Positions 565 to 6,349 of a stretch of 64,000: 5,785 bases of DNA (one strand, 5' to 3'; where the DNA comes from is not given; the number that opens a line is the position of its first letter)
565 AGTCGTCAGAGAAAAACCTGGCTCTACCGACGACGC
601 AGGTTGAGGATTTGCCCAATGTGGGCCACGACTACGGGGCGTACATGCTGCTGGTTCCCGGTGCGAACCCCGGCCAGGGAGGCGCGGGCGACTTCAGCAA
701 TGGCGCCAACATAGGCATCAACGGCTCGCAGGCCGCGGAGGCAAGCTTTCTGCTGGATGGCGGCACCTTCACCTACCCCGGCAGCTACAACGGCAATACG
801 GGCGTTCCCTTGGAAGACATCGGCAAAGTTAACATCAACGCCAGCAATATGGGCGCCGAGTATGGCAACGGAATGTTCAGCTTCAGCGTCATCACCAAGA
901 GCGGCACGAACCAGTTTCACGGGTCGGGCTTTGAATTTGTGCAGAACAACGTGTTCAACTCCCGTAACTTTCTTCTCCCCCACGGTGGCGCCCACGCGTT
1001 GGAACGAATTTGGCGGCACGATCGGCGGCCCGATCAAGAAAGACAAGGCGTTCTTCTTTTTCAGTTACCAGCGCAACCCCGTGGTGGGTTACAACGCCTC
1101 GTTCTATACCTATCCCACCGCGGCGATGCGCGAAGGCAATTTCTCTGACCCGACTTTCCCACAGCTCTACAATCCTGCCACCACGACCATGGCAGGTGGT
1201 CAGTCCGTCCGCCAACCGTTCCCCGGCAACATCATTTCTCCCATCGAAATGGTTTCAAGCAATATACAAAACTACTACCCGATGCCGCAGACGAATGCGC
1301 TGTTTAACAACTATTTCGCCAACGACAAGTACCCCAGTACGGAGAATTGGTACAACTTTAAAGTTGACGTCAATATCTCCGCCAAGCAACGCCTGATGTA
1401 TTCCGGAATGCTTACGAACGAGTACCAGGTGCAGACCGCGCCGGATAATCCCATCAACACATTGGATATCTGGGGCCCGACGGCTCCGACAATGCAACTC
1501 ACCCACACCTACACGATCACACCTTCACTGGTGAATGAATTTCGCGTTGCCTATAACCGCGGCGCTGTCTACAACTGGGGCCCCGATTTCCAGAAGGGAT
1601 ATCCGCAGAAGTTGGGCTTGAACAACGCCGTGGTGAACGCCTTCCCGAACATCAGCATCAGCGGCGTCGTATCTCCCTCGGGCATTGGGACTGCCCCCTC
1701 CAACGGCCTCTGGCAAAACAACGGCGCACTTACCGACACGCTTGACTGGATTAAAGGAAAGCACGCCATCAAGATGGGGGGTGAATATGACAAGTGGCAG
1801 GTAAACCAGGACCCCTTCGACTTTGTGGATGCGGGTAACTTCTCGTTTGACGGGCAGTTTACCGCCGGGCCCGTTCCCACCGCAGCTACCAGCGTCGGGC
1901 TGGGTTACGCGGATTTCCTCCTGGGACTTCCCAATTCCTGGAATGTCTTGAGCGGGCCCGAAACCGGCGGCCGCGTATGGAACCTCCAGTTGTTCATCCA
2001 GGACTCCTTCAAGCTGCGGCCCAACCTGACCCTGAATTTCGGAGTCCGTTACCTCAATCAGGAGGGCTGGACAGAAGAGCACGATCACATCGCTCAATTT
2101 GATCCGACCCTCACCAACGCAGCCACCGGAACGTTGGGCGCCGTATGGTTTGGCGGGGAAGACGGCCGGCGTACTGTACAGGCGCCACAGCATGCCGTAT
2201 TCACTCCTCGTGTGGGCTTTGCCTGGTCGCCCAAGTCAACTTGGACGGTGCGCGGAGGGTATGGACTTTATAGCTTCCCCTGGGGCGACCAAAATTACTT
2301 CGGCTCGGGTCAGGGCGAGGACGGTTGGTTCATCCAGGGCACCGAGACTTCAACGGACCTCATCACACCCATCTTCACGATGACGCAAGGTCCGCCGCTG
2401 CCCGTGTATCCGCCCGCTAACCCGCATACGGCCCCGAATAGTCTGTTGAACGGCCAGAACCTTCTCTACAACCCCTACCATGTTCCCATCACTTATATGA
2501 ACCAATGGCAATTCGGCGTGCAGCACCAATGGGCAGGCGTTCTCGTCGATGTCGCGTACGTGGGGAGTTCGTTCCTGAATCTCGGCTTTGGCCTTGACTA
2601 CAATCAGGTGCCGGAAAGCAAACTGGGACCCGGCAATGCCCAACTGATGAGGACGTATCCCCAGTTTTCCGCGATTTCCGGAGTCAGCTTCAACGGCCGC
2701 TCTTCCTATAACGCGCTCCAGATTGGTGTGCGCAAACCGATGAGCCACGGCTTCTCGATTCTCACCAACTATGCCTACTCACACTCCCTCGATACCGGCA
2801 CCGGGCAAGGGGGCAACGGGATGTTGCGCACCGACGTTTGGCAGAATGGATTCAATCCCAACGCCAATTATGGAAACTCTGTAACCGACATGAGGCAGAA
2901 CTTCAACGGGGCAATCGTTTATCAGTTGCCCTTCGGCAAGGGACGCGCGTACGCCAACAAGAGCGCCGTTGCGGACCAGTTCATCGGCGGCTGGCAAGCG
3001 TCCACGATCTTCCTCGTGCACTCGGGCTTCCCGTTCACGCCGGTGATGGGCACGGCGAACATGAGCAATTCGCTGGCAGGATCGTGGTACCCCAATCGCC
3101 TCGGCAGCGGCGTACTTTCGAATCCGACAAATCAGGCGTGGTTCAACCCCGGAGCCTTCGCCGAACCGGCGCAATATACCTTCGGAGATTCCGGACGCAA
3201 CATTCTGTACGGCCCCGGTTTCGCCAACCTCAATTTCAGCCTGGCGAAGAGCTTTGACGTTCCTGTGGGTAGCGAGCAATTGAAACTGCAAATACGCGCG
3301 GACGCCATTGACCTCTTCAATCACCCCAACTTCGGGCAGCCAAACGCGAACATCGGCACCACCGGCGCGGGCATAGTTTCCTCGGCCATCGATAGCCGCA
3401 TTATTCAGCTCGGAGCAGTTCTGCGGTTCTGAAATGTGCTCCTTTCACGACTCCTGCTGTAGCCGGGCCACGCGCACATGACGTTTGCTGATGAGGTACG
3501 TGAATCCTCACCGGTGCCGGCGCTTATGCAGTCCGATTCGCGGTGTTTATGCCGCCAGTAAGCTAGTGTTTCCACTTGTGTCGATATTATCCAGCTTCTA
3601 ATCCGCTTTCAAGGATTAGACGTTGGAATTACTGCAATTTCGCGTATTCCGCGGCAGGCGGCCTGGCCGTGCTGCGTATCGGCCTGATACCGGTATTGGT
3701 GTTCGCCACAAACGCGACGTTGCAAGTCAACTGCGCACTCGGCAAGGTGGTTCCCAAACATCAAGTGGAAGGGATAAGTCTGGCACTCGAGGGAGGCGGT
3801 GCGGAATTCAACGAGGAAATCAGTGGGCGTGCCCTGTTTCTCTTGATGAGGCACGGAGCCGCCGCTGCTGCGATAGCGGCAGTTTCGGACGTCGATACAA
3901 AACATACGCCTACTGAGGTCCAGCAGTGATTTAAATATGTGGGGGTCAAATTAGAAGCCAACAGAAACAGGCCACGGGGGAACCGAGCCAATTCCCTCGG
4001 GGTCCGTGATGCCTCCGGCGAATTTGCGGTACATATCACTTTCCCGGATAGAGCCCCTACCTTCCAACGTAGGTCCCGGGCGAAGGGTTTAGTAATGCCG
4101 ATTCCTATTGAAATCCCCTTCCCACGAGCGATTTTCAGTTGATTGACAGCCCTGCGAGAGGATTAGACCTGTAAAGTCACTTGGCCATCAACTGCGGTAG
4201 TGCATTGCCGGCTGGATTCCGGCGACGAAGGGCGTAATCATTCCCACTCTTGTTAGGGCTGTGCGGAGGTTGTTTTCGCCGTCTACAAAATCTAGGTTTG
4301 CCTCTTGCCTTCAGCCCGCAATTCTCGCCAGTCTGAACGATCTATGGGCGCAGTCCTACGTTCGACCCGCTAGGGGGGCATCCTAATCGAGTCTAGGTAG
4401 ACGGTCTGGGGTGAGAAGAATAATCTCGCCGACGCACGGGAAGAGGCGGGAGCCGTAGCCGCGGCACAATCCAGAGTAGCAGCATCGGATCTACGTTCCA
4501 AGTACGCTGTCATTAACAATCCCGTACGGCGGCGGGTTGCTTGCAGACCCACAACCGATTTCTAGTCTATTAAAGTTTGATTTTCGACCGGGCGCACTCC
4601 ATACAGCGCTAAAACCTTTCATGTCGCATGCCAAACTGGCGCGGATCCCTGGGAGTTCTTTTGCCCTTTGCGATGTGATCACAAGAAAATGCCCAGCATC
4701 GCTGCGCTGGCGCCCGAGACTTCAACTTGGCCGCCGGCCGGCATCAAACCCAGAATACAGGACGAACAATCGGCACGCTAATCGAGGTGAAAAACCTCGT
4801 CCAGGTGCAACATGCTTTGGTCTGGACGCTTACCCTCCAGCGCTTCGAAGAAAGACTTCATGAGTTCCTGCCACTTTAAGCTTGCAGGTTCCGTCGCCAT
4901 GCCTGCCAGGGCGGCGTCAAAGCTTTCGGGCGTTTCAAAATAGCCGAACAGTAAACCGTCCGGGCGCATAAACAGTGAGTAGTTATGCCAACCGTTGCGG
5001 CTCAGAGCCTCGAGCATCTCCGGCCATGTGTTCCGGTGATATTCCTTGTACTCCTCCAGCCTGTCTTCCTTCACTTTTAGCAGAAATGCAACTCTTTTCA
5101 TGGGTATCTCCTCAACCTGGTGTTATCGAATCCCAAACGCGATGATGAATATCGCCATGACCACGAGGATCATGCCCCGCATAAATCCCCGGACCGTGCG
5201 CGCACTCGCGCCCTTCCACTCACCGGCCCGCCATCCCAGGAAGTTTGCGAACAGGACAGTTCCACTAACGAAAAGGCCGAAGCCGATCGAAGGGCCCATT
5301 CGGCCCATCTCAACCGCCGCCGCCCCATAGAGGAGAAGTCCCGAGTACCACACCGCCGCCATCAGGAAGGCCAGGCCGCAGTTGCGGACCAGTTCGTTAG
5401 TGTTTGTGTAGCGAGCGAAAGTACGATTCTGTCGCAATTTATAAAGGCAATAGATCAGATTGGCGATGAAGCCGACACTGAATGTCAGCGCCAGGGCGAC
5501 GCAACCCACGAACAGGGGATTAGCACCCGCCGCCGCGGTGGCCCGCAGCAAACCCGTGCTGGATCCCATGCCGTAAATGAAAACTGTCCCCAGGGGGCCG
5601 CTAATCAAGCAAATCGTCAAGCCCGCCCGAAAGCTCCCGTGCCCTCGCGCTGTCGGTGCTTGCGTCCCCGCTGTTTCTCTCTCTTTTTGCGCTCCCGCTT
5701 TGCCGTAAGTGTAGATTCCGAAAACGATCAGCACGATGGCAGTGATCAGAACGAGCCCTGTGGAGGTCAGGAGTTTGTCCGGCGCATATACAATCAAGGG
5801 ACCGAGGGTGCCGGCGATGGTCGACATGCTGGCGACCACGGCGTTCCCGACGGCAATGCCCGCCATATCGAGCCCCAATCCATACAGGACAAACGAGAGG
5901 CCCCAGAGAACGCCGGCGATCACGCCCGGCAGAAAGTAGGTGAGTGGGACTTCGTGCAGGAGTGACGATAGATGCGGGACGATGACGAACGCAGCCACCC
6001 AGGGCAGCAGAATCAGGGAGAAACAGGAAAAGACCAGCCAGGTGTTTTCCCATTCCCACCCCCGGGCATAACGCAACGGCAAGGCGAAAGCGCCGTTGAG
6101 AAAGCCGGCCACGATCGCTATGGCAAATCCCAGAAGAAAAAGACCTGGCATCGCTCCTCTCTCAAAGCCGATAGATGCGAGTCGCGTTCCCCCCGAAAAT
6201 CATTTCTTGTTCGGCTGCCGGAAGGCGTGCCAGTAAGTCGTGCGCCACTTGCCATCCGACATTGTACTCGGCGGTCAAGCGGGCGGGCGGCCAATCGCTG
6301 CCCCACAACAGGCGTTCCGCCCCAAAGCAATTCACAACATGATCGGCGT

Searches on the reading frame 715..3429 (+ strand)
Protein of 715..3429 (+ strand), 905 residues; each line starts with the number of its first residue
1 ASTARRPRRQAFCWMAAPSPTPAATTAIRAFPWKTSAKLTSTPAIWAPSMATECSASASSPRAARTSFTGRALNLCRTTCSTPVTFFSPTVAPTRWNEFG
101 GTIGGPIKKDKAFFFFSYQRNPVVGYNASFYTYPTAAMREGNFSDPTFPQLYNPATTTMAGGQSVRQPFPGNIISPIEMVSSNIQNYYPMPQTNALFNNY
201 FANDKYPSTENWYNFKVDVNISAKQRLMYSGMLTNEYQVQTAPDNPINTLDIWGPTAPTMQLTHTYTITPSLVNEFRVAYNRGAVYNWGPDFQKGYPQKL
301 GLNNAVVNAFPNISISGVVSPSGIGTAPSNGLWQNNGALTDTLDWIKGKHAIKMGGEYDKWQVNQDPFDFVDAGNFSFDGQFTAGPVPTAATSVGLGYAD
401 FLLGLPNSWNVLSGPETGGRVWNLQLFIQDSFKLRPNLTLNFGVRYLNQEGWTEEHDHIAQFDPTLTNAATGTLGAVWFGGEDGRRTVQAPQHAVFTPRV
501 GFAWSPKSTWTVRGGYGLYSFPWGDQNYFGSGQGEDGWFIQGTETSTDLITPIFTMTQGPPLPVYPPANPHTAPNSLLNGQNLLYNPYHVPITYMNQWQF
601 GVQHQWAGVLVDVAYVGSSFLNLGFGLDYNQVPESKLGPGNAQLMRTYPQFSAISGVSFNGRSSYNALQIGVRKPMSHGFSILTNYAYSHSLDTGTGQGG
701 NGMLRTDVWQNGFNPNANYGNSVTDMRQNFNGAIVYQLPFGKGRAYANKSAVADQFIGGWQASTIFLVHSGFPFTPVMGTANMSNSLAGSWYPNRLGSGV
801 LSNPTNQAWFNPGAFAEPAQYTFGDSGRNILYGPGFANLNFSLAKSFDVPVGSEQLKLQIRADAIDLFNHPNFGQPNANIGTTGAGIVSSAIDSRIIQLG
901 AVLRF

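Call 28: search_protein_families(library=pfam, proteins=[window:715-3429:+], max_evalue=0.0001)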
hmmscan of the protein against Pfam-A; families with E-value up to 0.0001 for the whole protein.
window:715-3429:+ (905 aa): 2 families
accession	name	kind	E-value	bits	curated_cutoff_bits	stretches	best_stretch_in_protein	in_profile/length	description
PF25183.1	OMP_b-brl_4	-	7.5e-202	673.4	30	1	85-898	26-838/838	Outer membrane beta barrel domain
PF00593.30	TonB_dep_Rec_b-barrel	-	1.4e-06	28.9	27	1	282-544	18-270/436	TonB dependent receptor-like, beta-barrel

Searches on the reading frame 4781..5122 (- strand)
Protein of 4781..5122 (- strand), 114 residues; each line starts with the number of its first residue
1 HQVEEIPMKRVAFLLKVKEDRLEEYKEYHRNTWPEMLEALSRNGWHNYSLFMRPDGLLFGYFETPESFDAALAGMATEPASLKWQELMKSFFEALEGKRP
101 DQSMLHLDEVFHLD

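Call 28: search_protein_families(library=pfam, proteins=[window:4781-5122:-], max_evalue=0.0001)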
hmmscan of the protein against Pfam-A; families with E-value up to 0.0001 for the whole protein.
window:4781-5122:- (114 aa): 1 family
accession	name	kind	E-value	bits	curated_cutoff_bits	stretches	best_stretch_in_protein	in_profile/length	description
PF05336.19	rhaM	-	8e-30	103.6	23.4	1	10-113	1-105/105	L-rhamnose mutarotase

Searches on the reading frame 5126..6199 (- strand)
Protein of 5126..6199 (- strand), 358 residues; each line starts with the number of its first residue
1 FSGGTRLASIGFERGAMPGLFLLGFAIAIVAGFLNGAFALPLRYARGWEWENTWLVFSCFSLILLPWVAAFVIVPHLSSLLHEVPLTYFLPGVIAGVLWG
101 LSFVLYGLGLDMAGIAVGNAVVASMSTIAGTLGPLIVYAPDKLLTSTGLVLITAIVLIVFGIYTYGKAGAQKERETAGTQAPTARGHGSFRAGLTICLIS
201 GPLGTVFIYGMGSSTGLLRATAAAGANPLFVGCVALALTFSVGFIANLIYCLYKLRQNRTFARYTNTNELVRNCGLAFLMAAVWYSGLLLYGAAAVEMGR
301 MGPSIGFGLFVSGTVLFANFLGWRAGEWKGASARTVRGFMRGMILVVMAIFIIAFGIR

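Call 28: search_protein_families(library=pfam, proteins=[window:5126-6199:-], max_evalue=0.0001)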
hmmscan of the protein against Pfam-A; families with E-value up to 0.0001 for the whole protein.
window:5126-6199:- (358 aa): 1 family
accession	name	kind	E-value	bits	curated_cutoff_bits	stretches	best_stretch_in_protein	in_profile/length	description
PF06379.18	RhaT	-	4.3e-23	82.5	27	1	23-357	7-342/344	L-rhamnose-proton symport protein (RhaT)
